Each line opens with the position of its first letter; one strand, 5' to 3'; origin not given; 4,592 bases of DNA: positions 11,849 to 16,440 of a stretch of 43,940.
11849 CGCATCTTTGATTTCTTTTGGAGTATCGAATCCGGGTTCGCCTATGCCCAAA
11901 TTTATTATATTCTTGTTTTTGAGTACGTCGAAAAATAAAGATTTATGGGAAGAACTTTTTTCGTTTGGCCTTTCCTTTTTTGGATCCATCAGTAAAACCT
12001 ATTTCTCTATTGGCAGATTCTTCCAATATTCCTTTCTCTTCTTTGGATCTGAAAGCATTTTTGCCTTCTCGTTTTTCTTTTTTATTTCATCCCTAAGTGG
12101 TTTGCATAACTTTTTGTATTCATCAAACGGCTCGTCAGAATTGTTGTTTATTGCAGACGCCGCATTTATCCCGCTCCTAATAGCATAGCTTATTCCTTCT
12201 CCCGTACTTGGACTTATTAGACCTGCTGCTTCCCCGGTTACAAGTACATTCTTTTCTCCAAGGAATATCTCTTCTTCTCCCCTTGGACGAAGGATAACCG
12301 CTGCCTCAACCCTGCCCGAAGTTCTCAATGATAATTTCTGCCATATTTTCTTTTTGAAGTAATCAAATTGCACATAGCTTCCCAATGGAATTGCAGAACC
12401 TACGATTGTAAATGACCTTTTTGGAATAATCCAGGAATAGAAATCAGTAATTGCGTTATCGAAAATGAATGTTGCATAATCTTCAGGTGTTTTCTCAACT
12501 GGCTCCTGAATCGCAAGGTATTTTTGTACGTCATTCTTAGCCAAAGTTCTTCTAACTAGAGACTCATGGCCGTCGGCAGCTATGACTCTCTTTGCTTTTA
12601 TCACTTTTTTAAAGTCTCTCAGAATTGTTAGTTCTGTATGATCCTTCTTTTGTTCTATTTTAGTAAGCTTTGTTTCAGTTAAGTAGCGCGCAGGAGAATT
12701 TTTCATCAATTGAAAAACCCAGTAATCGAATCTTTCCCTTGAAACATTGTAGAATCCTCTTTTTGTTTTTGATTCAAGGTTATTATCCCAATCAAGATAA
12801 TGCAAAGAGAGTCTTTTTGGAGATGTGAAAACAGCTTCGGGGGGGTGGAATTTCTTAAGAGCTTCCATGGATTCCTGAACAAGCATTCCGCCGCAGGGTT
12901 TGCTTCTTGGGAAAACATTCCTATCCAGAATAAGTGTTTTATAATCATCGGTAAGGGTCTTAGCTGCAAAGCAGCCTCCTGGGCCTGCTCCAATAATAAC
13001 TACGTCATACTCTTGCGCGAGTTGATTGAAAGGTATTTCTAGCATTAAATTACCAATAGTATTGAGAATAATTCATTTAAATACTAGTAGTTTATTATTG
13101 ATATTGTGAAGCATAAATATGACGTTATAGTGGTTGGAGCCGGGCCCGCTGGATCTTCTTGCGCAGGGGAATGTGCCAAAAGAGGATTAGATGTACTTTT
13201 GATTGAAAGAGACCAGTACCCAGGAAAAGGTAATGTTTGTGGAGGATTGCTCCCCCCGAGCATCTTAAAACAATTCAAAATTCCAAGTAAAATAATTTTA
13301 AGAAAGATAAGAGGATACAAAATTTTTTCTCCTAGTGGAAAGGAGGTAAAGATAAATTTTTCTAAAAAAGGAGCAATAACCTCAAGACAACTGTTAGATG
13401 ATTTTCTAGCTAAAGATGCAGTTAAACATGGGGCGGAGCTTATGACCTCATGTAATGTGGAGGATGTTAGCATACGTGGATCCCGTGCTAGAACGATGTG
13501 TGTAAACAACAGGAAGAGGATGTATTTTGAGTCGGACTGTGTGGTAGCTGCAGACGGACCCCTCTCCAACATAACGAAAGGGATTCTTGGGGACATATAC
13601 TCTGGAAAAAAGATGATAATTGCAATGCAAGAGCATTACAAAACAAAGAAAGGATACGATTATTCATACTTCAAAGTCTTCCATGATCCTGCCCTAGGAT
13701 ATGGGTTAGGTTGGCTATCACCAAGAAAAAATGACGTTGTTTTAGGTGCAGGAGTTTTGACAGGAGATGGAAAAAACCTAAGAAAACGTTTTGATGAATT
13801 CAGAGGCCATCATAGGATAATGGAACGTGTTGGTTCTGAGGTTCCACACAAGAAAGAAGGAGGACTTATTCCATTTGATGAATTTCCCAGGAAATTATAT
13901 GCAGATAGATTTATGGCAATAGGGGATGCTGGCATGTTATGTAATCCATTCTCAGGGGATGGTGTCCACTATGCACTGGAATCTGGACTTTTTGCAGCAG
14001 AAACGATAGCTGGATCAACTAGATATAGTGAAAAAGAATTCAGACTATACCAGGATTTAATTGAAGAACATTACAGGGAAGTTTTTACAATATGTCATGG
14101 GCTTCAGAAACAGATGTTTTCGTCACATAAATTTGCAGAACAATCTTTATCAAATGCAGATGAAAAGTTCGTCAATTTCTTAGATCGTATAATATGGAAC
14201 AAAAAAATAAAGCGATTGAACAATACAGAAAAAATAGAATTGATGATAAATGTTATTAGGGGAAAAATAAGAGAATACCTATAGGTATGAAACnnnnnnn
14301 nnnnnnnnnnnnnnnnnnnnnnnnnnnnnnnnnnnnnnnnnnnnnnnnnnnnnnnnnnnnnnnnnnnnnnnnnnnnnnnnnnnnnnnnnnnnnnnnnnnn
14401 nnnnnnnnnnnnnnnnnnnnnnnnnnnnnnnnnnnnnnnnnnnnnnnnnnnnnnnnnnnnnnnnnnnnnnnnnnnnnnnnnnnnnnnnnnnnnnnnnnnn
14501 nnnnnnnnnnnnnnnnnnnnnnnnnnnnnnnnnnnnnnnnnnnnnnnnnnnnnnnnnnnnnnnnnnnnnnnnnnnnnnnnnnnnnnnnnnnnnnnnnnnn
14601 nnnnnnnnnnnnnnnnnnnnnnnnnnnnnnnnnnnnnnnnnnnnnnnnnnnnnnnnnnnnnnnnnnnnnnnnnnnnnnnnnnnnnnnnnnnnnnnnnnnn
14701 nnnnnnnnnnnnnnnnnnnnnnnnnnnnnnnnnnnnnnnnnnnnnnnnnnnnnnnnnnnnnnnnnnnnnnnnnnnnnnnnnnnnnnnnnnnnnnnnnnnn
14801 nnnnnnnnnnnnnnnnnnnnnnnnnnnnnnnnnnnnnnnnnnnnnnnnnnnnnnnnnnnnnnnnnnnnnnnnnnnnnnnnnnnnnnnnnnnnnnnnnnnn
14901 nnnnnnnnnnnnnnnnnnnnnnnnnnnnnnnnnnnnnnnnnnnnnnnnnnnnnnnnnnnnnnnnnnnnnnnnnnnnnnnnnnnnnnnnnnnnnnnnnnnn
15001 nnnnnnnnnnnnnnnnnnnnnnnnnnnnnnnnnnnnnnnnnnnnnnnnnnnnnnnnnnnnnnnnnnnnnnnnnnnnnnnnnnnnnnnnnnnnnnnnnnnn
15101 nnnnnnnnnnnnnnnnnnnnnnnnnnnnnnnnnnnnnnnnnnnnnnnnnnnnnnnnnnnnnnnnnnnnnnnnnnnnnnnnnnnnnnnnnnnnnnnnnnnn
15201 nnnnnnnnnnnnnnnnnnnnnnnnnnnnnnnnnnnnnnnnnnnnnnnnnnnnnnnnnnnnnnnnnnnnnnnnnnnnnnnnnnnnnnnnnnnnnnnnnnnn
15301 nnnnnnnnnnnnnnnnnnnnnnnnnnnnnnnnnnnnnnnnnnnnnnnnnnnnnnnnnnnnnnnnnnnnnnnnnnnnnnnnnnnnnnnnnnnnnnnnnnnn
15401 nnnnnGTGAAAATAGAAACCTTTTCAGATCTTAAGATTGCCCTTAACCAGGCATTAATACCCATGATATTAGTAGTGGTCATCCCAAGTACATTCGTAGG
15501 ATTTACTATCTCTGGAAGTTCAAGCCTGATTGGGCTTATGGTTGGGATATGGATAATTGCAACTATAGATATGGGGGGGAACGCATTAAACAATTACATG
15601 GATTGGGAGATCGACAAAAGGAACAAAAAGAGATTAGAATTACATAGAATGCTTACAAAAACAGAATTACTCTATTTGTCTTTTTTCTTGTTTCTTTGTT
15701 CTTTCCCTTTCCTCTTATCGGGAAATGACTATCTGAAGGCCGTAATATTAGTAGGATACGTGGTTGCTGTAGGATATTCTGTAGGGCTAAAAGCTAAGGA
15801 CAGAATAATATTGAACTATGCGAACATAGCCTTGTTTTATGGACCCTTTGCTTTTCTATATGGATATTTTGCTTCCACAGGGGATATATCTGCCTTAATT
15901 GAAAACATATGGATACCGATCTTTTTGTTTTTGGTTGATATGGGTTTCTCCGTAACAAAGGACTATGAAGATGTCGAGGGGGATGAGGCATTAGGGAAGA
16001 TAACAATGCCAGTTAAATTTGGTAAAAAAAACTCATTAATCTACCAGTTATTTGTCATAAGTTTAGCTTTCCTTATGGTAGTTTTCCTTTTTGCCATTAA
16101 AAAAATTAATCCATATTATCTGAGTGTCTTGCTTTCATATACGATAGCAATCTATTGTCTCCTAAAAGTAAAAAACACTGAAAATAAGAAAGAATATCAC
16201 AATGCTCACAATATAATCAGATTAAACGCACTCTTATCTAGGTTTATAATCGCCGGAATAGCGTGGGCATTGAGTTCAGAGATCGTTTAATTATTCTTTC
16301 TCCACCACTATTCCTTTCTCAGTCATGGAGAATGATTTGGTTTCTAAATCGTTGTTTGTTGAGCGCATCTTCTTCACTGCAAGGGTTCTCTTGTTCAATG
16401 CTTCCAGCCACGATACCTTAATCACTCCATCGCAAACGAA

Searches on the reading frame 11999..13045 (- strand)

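Call 62: search_protein_families(library=pfam, proteins=[window:11999-13045:-])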
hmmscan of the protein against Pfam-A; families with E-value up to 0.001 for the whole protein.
window:11999-13045:- (348 aa): 6 families
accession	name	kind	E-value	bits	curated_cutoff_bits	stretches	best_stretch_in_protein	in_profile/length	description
PF01494.25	FAD_binding_3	-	8.3e-12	45.4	22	1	12-168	1-167/349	FAD binding domain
PF05834.18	Lycopene_cycl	-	1.3e-09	38.1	23.4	1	14-185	1-164/380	Lycopene cyclase protein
PF07992.20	Pyr_redox_2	-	9.3e-07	29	26.1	1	13-160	1-109/291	Pyridine nucleotide-disulphide oxidoreductase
PF12831.13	FAD_oxidored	-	1.3e-05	25.2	27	1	14-159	1-145/416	FAD dependent oxidoreductase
PF01946.23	Thi4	-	2.3e-05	24.2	26.2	0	12-55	17-63/235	Thi4 family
PF03486.20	HI0933_like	-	0.00012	22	50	0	14-43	2-32/244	HI0933-like protein Rossmann domain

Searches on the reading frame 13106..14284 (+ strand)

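Call 62: search_protein_families(library=pfam, proteins=[window:13106-14284:+])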
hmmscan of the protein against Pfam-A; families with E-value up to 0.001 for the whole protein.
window:13106-14284:+ (392 aa): 12 families
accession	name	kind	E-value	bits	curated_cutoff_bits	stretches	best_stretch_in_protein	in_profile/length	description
PF01266.30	DAO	-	3.7e-16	60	27.9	2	6-51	1-48/353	FAD dependent oxidoreductase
PF01946.23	Thi4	-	3e-10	40.2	26.2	1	5-135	18-139/235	Thi4 family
PF12831.13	FAD_oxidored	-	4.4e-09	36.6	27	1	6-147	1-141/416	FAD dependent oxidoreductase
PF07992.20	Pyr_redox_2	-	4.7e-09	36.5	26.1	1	5-72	1-58/291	Pyridine nucleotide-disulphide oxidoreductase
PF00890.30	FAD_binding_2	-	1.8e-08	34.5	20.4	1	6-38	1-33/414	FAD binding domain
PF01494.25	FAD_binding_3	-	2e-08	34.3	22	1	4-37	1-34/349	FAD binding domain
PF03486.20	HI0933_like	-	2.9e-08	33.9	50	1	6-41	2-37/244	HI0933-like protein Rossmann domain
PF13450.12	NAD_binding_8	-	2e-07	31.6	21.9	1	9-40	1-32/68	NAD(P)-binding Rossmann-like domain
PF05834.18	Lycopene_cycl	-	3.2e-07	30.2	23.4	1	6-318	1-307/380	Lycopene cyclase protein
PF01134.28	GIDA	-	1e-05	25.2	22.1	1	6-34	1-29/391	Glucose inhibited division protein A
PF13738.12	Pyr_redox_3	-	0.00043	20.1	30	1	8-37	1-31/305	Pyridine nucleotide-disulphide oxidoreductase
PF00070.33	Pyr_redox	-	0.00047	21.1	22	0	7-39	2-34/82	Pyridine nucleotide-disulphide oxidoreductase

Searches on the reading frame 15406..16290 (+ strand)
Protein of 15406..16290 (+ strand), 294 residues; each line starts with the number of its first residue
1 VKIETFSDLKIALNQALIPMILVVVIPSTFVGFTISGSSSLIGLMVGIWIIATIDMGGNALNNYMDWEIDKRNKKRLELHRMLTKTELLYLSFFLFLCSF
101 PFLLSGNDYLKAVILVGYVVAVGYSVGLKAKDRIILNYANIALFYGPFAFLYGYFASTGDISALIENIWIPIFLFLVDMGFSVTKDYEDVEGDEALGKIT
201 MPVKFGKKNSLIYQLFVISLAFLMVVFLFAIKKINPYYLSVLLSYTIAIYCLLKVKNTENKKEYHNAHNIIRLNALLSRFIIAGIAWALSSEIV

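Call 62: search_protein_families(library=pfam, proteins=[window:15406-16290:+])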
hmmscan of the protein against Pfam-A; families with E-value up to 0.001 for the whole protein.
window:15406-16290:+ (294 aa): 1 family
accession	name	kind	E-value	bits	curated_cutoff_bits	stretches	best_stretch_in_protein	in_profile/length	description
PF01040.23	UbiA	-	3.6e-31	108.8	34.2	1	26-261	2-239/250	UbiA prenyltransferase family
